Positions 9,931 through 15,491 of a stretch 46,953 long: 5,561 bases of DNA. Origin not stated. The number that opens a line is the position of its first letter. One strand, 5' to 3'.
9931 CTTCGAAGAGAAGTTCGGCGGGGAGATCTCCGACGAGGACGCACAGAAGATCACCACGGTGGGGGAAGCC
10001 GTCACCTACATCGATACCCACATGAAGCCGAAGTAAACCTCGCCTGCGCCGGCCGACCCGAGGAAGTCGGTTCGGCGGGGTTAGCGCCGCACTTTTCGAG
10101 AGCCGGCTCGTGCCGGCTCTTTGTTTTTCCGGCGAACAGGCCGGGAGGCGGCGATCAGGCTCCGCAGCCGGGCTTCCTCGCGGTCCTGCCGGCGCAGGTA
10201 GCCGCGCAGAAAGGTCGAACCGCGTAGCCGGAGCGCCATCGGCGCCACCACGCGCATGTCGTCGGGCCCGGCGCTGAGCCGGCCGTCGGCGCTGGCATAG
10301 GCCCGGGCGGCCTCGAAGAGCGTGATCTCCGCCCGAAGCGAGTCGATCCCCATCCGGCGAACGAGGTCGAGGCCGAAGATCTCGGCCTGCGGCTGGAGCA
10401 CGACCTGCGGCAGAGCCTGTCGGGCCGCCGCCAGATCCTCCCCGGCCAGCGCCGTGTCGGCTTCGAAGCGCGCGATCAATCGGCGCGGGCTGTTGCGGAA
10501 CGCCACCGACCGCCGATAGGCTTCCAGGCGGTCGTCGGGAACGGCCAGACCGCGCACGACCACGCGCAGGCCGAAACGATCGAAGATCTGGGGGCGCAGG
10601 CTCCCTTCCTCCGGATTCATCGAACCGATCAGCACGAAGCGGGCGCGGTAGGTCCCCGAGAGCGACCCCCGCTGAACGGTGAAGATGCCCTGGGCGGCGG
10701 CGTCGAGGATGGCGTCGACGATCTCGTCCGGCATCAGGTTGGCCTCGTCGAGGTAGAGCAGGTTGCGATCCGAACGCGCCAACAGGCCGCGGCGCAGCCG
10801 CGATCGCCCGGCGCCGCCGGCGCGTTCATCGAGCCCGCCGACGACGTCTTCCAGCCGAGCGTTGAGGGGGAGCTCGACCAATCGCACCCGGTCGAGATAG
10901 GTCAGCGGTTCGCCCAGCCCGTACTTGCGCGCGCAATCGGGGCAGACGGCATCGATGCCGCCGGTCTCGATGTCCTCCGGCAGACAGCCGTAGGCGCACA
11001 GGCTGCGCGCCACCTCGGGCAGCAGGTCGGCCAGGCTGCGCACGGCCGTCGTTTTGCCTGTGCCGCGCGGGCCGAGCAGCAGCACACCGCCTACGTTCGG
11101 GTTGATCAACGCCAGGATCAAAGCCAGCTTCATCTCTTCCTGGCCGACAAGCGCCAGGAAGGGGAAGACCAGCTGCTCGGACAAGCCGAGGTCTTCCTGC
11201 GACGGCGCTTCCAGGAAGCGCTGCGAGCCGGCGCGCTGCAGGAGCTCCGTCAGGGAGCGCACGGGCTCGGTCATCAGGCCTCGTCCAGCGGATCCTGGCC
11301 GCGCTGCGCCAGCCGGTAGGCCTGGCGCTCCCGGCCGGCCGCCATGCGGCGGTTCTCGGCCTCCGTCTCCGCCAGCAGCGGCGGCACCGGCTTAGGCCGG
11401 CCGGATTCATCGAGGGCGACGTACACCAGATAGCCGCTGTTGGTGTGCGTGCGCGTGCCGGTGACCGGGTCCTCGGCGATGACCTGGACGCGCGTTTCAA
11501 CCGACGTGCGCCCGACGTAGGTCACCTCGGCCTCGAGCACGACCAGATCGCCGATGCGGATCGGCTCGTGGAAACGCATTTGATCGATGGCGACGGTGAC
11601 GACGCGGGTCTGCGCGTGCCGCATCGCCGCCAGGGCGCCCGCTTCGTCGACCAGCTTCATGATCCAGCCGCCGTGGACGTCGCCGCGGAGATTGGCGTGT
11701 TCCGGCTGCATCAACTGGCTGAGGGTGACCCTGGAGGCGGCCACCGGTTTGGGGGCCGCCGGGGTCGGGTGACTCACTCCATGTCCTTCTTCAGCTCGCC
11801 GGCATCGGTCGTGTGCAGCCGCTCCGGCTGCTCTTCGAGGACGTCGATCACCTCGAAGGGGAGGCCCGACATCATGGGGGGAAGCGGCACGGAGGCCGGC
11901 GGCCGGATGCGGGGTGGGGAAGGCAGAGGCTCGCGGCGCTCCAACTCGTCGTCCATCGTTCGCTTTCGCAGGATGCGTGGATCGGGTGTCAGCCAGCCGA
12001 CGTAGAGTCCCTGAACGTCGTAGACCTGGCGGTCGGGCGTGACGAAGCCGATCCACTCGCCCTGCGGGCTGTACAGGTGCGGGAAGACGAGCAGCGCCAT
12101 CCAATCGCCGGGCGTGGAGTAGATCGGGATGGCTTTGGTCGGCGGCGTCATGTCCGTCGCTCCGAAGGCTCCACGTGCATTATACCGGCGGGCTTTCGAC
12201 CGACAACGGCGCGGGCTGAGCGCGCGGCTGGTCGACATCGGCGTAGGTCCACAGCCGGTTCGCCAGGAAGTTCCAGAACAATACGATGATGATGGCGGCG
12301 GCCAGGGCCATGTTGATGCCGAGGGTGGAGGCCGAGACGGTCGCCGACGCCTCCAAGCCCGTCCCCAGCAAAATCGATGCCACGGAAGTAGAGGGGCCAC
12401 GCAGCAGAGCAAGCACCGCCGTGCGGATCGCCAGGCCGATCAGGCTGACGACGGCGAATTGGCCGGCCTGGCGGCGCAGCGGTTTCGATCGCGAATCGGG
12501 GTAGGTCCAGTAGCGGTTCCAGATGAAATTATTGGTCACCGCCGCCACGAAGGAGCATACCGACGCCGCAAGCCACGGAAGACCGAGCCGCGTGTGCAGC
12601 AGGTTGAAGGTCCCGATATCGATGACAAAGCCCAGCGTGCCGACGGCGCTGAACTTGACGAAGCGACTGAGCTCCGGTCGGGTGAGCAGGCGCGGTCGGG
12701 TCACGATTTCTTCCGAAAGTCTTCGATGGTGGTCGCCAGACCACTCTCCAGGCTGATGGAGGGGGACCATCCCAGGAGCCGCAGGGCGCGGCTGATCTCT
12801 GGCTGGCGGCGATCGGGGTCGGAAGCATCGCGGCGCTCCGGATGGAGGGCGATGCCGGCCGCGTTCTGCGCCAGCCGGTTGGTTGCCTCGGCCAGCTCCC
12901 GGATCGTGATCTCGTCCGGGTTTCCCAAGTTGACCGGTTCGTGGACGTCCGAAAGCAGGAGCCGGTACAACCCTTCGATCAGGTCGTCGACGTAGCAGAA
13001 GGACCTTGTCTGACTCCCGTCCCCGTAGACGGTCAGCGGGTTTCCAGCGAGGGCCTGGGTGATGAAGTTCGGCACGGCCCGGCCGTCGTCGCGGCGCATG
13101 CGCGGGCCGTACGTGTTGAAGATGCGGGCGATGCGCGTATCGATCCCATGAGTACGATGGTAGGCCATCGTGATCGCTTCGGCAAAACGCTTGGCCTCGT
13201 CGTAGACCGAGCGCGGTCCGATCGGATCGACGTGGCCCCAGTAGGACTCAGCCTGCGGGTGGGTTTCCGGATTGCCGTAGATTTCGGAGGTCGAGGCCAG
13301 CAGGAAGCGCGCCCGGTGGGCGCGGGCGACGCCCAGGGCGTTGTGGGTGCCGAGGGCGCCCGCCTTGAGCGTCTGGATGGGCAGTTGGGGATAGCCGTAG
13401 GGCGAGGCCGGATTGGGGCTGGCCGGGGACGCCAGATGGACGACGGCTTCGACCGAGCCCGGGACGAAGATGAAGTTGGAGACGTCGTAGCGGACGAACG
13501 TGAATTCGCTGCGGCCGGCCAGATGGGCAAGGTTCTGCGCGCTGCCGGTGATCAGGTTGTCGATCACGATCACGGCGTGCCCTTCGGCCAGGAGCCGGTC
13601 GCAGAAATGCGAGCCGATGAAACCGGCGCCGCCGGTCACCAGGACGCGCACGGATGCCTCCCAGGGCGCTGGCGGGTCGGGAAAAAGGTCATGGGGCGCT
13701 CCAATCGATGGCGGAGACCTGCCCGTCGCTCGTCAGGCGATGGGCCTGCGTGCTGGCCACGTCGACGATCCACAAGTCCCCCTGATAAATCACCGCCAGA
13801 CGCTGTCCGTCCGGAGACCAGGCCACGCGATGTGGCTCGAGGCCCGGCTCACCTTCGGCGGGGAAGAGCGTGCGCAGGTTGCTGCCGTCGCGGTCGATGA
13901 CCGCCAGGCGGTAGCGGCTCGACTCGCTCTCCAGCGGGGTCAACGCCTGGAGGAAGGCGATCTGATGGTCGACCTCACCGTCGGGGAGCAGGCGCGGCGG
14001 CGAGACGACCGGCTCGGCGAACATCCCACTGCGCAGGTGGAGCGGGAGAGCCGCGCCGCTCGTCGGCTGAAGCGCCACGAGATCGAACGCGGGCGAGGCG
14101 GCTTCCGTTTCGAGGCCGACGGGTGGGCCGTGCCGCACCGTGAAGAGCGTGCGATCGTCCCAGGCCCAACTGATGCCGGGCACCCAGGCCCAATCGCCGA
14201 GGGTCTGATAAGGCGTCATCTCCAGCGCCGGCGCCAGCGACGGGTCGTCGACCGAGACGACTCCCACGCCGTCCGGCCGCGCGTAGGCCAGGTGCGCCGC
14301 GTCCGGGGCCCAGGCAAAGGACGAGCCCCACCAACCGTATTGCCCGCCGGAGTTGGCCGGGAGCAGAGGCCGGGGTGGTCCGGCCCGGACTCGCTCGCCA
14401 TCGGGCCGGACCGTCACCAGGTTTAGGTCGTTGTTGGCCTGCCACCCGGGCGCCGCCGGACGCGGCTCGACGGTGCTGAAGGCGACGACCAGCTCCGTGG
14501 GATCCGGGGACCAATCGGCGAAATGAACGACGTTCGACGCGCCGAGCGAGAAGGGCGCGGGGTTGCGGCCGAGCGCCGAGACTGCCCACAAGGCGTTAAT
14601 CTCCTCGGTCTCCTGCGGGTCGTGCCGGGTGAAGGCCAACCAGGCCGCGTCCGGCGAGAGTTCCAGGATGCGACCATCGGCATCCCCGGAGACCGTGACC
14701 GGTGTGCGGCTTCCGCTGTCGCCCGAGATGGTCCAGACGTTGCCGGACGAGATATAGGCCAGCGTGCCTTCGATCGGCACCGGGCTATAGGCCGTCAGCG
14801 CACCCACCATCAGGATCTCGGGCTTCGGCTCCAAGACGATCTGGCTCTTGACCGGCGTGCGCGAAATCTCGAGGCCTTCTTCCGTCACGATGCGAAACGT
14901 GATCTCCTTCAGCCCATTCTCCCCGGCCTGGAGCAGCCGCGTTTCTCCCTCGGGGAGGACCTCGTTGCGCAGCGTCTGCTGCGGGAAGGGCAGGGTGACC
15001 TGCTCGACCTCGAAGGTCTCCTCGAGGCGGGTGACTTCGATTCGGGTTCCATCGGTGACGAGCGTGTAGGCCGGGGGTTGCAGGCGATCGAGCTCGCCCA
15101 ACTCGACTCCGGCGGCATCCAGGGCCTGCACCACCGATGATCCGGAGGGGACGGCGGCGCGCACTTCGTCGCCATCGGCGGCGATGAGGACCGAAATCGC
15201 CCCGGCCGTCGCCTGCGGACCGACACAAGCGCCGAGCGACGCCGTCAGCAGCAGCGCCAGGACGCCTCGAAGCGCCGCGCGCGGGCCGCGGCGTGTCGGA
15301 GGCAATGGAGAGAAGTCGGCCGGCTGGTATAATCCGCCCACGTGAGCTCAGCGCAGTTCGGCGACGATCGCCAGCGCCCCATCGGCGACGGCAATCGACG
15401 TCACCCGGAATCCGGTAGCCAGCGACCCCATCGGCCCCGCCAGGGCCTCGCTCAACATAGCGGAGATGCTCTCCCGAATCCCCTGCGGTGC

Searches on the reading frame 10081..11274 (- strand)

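Call 13: search_protein_families(library=pfam, proteins=[window:10081-11274:-], max_evalue=0.001)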
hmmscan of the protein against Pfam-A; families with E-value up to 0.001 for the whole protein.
window:10081-11274:- (397 aa): 7 families
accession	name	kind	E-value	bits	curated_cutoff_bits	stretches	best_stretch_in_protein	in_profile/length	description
PF01078.27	Mg_chelatase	-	3e-11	43.5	20.3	1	156-222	93-159/207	Magnesium chelatase, subunit ChlI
PF17863.7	AAA_lid_2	-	5.8e-09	36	22.7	1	307-351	10-53/74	AAA lid domain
PF07728.20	AAA_5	-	9.3e-08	32.6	22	0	63-85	1-23/139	AAA domain (dynein-related subfamily)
PF13401.12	AAA_22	-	7.4e-07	30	27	1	64-192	8-107/130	AAA domain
PF20030.5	bpMoxR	-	3.3e-05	23.5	27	0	42-85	14-55/205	MoxR domain in the MoxR-vWA-beta-propeller ternary systems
PF13191.12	AAA_16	-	0.00018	22.5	32.6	1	54-103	13-52/167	AAA ATPase domain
PF00493.29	MCM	-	0.00058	19.5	23.3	0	159-225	111-177/224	MCM P-loop domain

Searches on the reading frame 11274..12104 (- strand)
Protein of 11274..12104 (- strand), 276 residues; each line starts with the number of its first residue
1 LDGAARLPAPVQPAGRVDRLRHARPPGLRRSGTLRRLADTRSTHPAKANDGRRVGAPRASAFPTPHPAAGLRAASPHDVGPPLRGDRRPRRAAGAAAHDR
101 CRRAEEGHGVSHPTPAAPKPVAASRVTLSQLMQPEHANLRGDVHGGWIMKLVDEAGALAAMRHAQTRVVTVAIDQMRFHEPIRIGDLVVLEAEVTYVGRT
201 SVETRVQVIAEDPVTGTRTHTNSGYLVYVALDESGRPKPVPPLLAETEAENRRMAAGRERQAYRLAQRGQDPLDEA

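Call 83: search_protein_families(library=pfam, proteins=[window:11274-12104:-], max_evalue=0.001)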
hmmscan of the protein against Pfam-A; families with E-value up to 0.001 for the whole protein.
window:11274-12104:- (276 aa): 1 family
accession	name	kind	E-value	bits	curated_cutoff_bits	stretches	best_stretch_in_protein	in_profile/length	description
PF03061.28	4HBT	-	9e-24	84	20.6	1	141-215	2-77/79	Thioesterase superfamily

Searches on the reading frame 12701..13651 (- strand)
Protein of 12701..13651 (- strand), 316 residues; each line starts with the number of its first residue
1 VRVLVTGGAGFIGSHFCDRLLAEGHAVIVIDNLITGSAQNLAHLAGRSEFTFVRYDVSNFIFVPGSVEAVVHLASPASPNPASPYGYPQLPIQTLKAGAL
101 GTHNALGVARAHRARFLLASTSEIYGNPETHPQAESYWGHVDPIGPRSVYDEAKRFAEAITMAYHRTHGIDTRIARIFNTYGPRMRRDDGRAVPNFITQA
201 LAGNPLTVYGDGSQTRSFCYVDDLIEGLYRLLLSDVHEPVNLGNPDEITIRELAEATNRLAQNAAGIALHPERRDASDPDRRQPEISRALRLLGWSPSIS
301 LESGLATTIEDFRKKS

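Call 13: search_protein_families(library=pfam, proteins=[window:12701-13651:-], max_evalue=0.001)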
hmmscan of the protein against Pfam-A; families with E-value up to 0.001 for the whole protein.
window:12701-13651:- (316 aa): 7 families
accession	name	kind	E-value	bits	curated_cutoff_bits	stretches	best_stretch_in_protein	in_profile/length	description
PF16363.11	GDP_Man_Dehyd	-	8.2e-53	180.4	27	1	4-307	1-331/332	GDP-mannose 4,6 dehydratase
PF01370.27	Epimerase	-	1e-49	169.6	20.9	1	3-243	1-240/240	NAD dependent epimerase/dehydratase family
PF01073.25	3Beta_HSD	-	6.8e-08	32.3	22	1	4-224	1-221/280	3-beta hydroxysteroid dehydrogenase/isomerase family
PF02719.21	Polysacc_synt_2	-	4.8e-06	26.4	20.2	0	3-30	1-28/293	Polysaccharide biosynthesis protein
PF00106.31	adh_short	-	1.4e-05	25.1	26.6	1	3-64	3-65/195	short chain dehydrogenase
PF04321.23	RmlD_sub_bind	-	4.1e-05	23.2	27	1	1-237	1-202/287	RmlD substrate binding domain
PF07993.18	NAD_binding_4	-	0.0001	22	20.1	0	5-30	1-26/258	Male sterility protein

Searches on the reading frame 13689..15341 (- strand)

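Call 13: search_protein_families(library=pfam, proteins=[window:13689-15341:-], max_evalue=0.001)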
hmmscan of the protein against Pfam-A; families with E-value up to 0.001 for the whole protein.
window:13689-15341:- (550 aa): 3 families
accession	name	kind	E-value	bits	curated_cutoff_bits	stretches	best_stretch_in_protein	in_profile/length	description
PF07501.17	G5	-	8.8e-16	58.4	23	1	111-180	4-73/75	G5 domain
PF00930.27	DPPIV_N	-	1.2e-10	41.2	22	1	506-541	48-83/354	Dipeptidyl peptidase IV (DPP IV) N-terminal region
PF03990.20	DUF348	-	0.00026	21.1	24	1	53-90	3-39/41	G5-linked-Ubiquitin-like domain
